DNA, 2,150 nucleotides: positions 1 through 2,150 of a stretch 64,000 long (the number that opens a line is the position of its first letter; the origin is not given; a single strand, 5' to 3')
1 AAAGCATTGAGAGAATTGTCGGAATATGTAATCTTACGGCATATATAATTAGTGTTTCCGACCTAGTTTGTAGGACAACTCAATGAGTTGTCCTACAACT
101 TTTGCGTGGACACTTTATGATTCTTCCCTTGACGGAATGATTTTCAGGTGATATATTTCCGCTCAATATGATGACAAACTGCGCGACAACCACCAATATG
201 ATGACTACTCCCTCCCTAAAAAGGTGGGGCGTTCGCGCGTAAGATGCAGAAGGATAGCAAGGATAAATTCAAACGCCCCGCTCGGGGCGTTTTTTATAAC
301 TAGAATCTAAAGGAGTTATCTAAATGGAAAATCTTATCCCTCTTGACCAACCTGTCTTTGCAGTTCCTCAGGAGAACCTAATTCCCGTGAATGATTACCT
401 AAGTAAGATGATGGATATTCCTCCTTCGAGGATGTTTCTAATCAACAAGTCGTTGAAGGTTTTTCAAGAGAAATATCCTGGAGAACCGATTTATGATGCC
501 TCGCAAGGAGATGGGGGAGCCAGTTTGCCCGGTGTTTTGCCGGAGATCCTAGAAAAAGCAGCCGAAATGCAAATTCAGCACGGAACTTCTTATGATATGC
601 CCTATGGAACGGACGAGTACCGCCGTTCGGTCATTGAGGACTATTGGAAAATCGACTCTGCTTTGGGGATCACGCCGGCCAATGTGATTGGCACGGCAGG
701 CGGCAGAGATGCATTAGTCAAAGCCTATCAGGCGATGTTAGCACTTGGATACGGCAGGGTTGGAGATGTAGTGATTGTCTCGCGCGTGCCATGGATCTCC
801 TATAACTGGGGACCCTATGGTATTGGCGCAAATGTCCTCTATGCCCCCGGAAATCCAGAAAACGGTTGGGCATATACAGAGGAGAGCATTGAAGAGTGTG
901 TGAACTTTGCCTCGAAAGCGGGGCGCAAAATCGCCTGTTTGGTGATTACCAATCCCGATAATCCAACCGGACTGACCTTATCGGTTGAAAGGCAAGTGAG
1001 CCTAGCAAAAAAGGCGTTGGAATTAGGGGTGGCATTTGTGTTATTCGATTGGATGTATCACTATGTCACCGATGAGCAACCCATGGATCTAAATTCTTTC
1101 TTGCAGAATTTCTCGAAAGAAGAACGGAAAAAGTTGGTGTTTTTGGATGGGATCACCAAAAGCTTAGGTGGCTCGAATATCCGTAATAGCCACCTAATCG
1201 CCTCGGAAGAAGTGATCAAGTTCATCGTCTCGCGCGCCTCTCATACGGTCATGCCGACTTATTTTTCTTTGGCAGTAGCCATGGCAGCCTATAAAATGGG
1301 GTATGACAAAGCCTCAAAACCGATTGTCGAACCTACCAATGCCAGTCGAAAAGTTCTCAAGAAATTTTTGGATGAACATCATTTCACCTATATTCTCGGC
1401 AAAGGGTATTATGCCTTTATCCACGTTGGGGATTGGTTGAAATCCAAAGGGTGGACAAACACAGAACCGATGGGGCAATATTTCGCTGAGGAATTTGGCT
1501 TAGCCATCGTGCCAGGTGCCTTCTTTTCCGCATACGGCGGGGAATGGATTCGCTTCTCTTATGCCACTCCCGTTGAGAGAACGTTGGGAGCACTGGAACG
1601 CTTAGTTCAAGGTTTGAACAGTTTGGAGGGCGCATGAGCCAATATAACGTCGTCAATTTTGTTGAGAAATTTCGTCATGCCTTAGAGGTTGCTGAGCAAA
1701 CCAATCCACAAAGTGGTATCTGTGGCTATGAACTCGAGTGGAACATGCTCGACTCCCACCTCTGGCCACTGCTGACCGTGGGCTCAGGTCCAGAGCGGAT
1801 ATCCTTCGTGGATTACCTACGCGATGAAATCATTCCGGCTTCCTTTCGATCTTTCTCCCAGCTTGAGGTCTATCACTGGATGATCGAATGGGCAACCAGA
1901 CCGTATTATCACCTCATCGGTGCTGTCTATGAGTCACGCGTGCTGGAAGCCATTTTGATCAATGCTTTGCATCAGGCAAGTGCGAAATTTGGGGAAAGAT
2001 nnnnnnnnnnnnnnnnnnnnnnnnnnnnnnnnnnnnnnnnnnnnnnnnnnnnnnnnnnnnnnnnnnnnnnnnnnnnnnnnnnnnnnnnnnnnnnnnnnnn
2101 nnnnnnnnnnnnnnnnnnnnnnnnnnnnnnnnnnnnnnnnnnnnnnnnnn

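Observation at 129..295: Candidate ribosome-mediated attenuator: Thr/Met-rich leader peptide with terminator/antiterminator ahead of the aspartokinase-containing operon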

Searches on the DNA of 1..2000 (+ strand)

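Call 3: search_rna_families(source=window, start=1, end=2000, threshold=evalue, max_evalue=10, show_alignments=3)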
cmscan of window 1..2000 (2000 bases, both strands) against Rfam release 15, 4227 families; matches with E-value up to 10: 10.
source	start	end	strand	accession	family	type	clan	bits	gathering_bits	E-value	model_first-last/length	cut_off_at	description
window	345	570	+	RF02212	ZFAT-AS1_2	Gene; lncRNA;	-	20.6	70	1.1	1-205/205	no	ZFAT antisense RNA 1 conserved region 2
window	46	108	-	RF02037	IMES-4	Gene;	-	18.7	48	6.1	1-80/80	no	IMES-4 RNA motif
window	68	98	-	RF03590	mir-2009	Gene; miRNA;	-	17.6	90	2.3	18-66/83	no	mir-2009 microRNA precursor family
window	68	98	+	RF03590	mir-2009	Gene; miRNA;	-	17.5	90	2.3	18-66/83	no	mir-2009 microRNA precursor family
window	194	305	+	RF02502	Atu_C8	Gene; sRNA;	-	16.8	50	6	1-122/122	no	Rhizobiales sRNA Atu_C8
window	251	301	+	RF02067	STnc310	Gene; sRNA;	-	16.4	40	7.9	1-61/61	no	Salmonella enterica sRNA STnc310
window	273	322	-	RF02236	asX2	Gene; sRNA;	-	15.7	70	6.4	1-87/87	no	Xanthomonas sRNA asX2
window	196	298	+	RF00513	Trp_leader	Cis-reg; leader;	-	15.4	41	9.8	1-100/100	no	Tryptophan operon leader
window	1830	1902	-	RF01977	HOTAIRM1_3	Gene; lncRNA;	-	12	37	9.4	1-59/59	no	HOX antisense intergenic RNA myeloid 1 conserved region 3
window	546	634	-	RF02166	PVT1_3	Gene; lncRNA;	-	11.2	45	7.1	1-95/95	no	Pvt1 oncogene conserved region 3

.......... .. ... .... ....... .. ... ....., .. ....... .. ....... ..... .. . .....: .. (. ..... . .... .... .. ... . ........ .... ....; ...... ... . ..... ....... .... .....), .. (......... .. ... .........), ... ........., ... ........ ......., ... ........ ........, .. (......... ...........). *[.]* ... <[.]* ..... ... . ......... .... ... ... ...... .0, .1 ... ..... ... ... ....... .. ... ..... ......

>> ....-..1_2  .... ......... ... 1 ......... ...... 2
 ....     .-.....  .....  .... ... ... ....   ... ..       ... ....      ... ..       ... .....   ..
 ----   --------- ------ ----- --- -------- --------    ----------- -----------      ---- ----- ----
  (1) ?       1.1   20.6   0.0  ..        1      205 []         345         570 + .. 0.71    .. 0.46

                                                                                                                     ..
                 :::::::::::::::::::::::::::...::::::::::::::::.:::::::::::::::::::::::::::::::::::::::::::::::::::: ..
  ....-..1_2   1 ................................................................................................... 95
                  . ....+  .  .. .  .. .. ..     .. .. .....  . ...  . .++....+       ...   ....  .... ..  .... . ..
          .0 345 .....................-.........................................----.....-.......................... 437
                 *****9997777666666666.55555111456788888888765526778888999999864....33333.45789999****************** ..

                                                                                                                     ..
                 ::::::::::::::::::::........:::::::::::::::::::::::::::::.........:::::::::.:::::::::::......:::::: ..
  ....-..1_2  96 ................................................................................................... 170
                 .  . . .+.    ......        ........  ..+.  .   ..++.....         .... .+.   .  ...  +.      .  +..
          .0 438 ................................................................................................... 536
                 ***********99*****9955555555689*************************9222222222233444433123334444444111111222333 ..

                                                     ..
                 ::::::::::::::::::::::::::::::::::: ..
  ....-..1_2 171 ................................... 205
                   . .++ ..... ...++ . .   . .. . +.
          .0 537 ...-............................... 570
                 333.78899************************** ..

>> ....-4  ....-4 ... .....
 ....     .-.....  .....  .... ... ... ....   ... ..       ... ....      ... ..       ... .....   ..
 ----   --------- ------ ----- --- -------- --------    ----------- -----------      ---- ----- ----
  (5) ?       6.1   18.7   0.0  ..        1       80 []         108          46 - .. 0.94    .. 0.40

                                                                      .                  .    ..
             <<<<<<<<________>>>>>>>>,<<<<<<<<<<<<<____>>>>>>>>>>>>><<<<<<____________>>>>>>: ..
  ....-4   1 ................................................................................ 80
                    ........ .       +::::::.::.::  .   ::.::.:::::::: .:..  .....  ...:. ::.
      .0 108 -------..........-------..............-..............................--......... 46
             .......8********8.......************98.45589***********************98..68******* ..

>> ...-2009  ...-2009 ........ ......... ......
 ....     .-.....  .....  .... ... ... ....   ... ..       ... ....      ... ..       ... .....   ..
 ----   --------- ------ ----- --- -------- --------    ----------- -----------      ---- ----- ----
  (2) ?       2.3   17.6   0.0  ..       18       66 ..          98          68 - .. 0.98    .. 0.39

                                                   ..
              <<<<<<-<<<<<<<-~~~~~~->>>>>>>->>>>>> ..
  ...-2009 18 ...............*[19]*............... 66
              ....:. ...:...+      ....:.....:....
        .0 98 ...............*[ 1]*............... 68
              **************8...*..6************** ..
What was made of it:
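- On Rfam Thr_leader / Trp_leader / other curated leader families: Thr_leader was not reported even at E<=10 (call 3).
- There is no match to any of 4227 Rfam families in the window, even at E<=10 (call 3).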

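Call 51: search_rna_families(sources=[L001, L010, L014, L022, L025, L047, L054, L061, L073, L009], threshold=gathering)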
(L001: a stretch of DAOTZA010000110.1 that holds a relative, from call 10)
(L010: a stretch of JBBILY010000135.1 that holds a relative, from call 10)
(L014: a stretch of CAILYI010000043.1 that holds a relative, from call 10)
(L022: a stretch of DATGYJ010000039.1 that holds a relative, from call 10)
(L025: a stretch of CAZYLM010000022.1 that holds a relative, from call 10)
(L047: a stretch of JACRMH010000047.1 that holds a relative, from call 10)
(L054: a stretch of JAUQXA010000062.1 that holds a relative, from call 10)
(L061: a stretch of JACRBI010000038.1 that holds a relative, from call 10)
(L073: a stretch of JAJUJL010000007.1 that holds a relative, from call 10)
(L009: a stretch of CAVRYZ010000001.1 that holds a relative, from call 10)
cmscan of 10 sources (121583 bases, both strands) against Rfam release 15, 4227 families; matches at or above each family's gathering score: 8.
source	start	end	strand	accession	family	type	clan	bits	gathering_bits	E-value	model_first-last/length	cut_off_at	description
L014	1242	2745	-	RF00177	SSU_rRNA_bacteria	Gene; rRNA;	CL00111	1511.1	50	0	1-1533/1533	no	Bacterial small subunit ribosomal RNA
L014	1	637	-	RF02541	LSU_rRNA_bacteria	Gene; rRNA;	CL00112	511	50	2.3e-164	1-600/2925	3'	Bacterial large subunit ribosomal RNA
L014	1040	1113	-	RF00005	tRNA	Gene; tRNA;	CL00001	74.9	29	2.7e-14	1-71/71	no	tRNA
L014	954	1025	-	RF00005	tRNA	Gene; tRNA;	CL00001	71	29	3.1e-13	1-71/71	no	tRNA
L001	11749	11820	+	RF00005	tRNA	Gene; tRNA;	CL00001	69.5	29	8.3e-13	1-71/71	no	tRNA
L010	8281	8352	+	RF00005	tRNA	Gene; tRNA;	CL00001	69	29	1.1e-12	1-71/71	no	tRNA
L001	12798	12870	-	RF00005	tRNA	Gene; tRNA;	CL00001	64.5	29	2e-11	1-71/71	no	tRNA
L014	11217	11300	+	RF00005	tRNA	Gene; tRNA;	CL00001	57.4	29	1.8e-09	1-71/71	no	tRNA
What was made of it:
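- On Rfam Thr_leader / Trp_leader / other curated leader families: Nothing matched in 10 relatives (call 51).
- On T-box / metabolite riboswitches: No Rfam match (calls 3, 51).
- (10) No known RNA family explains the structure (calls 3, 51). Ten relatives gave no match at gathering thresholds (call 51).
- Tried and rejected: Rfam scan of the window at E<=10 and of 10 relatives at gathering thresholds: only noise, tRNAs and rRNAs (calls 3, 51).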

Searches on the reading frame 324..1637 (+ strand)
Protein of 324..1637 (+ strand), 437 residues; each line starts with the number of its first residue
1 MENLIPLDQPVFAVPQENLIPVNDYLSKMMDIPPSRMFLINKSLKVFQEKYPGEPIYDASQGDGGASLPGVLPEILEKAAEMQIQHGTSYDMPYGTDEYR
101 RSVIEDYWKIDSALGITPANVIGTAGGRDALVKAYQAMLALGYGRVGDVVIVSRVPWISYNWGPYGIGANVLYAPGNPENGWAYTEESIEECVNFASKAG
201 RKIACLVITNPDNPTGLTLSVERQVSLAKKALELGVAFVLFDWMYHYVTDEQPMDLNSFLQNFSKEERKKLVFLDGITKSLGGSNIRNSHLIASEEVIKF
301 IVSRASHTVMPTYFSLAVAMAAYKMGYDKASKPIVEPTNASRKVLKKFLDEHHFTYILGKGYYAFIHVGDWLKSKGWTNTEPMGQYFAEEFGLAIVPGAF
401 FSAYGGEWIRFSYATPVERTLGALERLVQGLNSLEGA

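Call 6: search_protein_families(library=pfam, proteins=[window:324-1637:+])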
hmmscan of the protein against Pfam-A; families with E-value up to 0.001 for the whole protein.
window:324-1637:+ (437 aa): 1 family
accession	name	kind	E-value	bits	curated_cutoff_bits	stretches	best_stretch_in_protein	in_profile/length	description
PF00155.27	Aminotran_1_2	-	1.1e-20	74.6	19.7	1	68-418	17-352/361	Aminotransferase class I and II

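Call 7: find_homologous_proteins(query=window:324-1637:+)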
Query window:324-1637:+ (437 aa): 3111 proteins with E <= 0.001 among 8000 candidates; the best 120 are listed.
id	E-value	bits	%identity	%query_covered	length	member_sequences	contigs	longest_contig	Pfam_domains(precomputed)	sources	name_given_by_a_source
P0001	3.2e-297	1004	100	100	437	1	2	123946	PF00155.28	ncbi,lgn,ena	-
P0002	5.0e-296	1000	100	100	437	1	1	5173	PF00155.28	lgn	-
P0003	1.6e-295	998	100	100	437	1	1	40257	PF00155.28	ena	-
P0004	1.9e-277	938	92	100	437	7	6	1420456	PF00155.28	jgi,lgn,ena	-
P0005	1.1e-274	929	91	100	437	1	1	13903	PF00155.28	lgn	-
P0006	3.8e-272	921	90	100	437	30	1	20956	PF00155.28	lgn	-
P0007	8.8e-272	920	91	100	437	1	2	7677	PF00155.28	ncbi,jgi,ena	-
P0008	3.1e-249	845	82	100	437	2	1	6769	PF00155.28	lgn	-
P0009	7.3e-249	844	83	100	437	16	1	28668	PF00155.28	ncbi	ncbi:MAG: pyridoxal phosphate-dependent aminotransferase [Anaerolineales bacterium]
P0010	3.7e-247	839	83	100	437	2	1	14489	PF00155.28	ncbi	-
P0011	5.5e-244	828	80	100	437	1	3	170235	PF00155.28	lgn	-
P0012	1.5e-243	827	80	100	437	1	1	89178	PF00155.28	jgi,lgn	jgi:aspartate/methionine/tyrosine aminotransferase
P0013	4.7e-240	815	81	100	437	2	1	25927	PF00155.28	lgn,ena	-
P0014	9.6e-231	785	76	100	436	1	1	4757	PF00155.28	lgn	-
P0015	2.8e-229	780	77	99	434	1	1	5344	PF00155.28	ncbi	-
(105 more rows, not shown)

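Call 10: find_related_loci(query=A1, collection=genome_contigs, flank=6000)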
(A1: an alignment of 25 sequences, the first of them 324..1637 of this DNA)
Query A1 (437 aa) in genome_contigs; peptide patterns used: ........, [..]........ (x = any residue, [..] = any of these).
599 stretches matched a pattern (row limit reached: there are more); 595 encode a relative of the query (tblastn E <= 1e-3); the best 80 are kept; 80 distinct loci.
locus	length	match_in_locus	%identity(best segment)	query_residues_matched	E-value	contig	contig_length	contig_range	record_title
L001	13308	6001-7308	91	1-436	0e+0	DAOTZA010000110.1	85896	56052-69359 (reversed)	MAG TPA_asm: Anaerolineales bacterium isolate H38_463 k137_2602542, whole genome shotgun sequence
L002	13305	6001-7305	90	1-435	0e+0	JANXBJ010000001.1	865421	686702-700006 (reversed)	MAG: Anaerolineales bacterium isolate SKYB29 NODE_1_length_865421_cov_7.444171, whole genome shotgun sequence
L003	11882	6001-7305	90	1-435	0e+0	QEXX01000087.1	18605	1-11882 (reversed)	MAG: Anaerolineae bacterium isolate Nak19 k99_187377, whole genome shotgun sequence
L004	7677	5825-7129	91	1-435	0e+0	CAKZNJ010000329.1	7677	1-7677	MAG TPA_asm: uncultured Anaerolineae bacterium isolate SRR5214706_bin.9_CONCOCT_v1.1_MAG genome assembly, contig: ERZ174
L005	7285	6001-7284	91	1-428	0e+0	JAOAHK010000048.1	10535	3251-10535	MAG: Anaerolineales bacterium isolate SKW59 NODE_48_length_10535_cov_2.428189, whole genome shotgun sequence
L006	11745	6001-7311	81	1-437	0e+0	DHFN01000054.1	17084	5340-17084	MAG TPA_asm: Anaerolineales bacterium UBA4823 UBA4823_contig_135724, whole genome shotgun sequence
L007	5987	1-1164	86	50-437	0e+0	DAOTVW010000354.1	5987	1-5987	MAG TPA_asm: Anaerolineales bacterium isolate H111_85 k127_1720226, whole genome shotgun sequence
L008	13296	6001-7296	74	4-435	0e+0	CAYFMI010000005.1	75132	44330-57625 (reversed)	MAG TPA_asm: uncultured Anaerolineales bacterium isolate ERP019367_co2_135 genome assembly, contig: NODE_368_length_7513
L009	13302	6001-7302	73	1-434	0e+0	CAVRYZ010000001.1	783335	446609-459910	MAG: uncultured Chloroflexia bacterium isolate MFD05942.bin.2.86 genome assembly, contig: contig_1269, whole genome shot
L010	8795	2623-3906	75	8-435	0e+0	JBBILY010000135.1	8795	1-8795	MAG: Chloroflexota bacterium isolate BR1F70218_bin_22 NODE_7812_length_8795_cov_4.245309, whole genome shotgun sequence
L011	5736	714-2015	72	1-434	0e+0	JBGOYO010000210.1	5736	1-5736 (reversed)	MAG: Anaerolineae bacterium isolate OBJ_0618_130150_41 k141_414304_length_5736_cov_18.0000, whole genome shotgun sequenc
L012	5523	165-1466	73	1-434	0e+0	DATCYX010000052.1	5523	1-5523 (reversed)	MAG TPA_asm: Anaerolineales bacterium isolate SMAG_U55 k141_295824, whole genome shotgun sequence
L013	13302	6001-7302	72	1-434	0e+0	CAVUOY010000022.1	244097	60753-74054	MAG: uncultured Chloroflexia bacterium isolate MFD05942.bin.2.106 genome assembly, contig: contig_78727, whole genome sh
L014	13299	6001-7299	73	3-435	0e+0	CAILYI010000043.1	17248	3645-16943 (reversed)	MAG: uncultured Anaerolineae bacterium isolate Day6-6_bin-243 genome assembly, contig: bin-243:043/311, whole genome sho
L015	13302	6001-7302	72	1-434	0e+0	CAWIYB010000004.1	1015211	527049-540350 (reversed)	MAG: uncultured Chloroflexia bacterium isolate MFD05942.bin.1.129 genome assembly, contig: contig_336, whole genome shot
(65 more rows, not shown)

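Call 14: search_protein_families(library=ncbifam, proteins=[window:324-1637:+], max_evalue=0.01)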
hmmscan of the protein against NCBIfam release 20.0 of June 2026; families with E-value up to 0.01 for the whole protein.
window:324-1637:+ (437 aa): 46 families (the best 25 are shown)
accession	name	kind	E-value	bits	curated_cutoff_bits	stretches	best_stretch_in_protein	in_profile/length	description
NF041364.1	GntC_guanitoxin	equivalog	1.9e-24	86.3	415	1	67-427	11-353/356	guanitoxin biosynthesis PLP-dependent (S)-gamma-hydroxy-L-arginine cyclodehydratase GntC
NF041091.1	asp_aminotase_Arch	equivalog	9.1e-23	80.7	550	1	32-429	7-373/376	aspartate aminotransferase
NF006229.0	PRK08361.1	equivalog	6.8e-19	68.1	624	1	73-432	48-389/391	aspartate aminotransferase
NF005817.0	PRK07683.1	equivalog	1.1e-18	67.2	575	1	73-429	43-379/387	aminotransferase A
NF004770.0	PRK06108.1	subfamily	1.1e-18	67.2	422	1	72-432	50-393/396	pyridoxal phosphate-dependent aminotransferase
NF005588.0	PRK07309.1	equivalog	5.5e-18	65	576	1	73-429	45-384/391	pyridoxal phosphate-dependent aminotransferase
NF005816.0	PRK07682.1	equivalog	3.4e-15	55.6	620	1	84-429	55-381/390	aminotransferase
NF006756.0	PRK09276.1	subfamily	5.7e-12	45.2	507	1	28-428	7-383/387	LL-diaminopimelate aminotransferase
TIGR03540.1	DapC_direct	equivalog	9.2e-12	44.6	593.25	1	28-428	5-381/383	LL-diaminopimelate aminotransferase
NF005732.0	PRK07550.1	equivalog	2.2e-11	43.4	366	1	52-426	30-382/389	aminotransferase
NF005744.0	PRK07568.1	subfamily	3.3e-11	42.6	389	1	73-327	45-284/398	pyridoxal phosphate-dependent aminotransferase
TIGR03539.1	DapC_actino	equivalog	8.5e-11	41.5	355.65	1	66-427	33-356/357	succinyldiaminopimelate transaminase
NF004769.0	PRK06107.1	equivalog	9.6e-11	41.1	617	1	73-432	48-399/402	aspartate transaminase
NF006033.0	PRK08175.1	equivalog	2.5e-10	39.9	647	1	29-424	13-387/407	alanine transaminase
TIGR03542.1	DAPAT_plant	equivalog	5.7e-10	38.7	364.7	1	201-429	172-400/402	LL-diaminopimelate aminotransferase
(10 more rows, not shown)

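Call 40: search_solved_structures(query=window:324-1637:+, max_evalue=1e-10)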
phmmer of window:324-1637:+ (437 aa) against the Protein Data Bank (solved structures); distinct sequences matched with E-value up to 1e-10: 14.
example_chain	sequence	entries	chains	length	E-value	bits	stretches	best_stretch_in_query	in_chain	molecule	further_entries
1bkg_A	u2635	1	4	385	6.2e-18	68.3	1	72-430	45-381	ASPARTATE AMINOTRANSFERASE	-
1bjw_A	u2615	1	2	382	9.4e-18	67.8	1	73-428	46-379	ASPARTATE AMINOTRANSFERASE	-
1b5o_A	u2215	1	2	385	1.6e-17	67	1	72-430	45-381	PROTEIN (ASPARTATE AMINOTRANSFERASE)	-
1b5p_A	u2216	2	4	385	2e-17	66.7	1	72-430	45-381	PROTEIN (ASPARTATE AMINOTRANSFERASE) | ASPARTATE AMINOTRANSFERASE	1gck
1gc3_A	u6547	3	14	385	2.2e-17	66.6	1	73-430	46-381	ASPARTATE AMINOTRANSFERASE | PROTEIN (ASPARTATE AMINOTRANSFERASE)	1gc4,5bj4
5bj3_A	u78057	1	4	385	2.3e-17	66.5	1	73-430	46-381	PROTEIN (ASPARTATE AMINOTRANSFERASE)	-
1o4s_A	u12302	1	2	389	1.3e-13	54.1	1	29-433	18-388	Aspartate aminotransferase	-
1dju_A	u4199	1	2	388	1.7e-11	47.2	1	88-430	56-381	AROMATIC AMINOTRANSFERASE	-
1j32_A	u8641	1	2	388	1.7e-11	47.1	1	31-431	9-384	aspartate aminotransferase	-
5wmi_A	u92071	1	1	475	2.5e-11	46.6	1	30-434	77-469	Bifunctional aspartate aminotransferase and glutamate/aspartate-prephenate aminotransferas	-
4my5_A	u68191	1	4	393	2.8e-11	46.4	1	117-429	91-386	Putative amino acid aminotransferase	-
5wmh_A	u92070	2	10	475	3.7e-11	46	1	52-434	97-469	Bifunctional aspartate aminotransferase and glutamate/aspartate-prephenate aminotransferas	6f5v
1gd9_A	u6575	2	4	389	4.1e-11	45.9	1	88-430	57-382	ASPARTATE AMINOTRANSFERASE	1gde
5wmk_A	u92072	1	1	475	9.7e-11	44.6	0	30-434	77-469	Bifunctional aspartate aminotransferase and glutamate/aspartate-prephenate aminotransferas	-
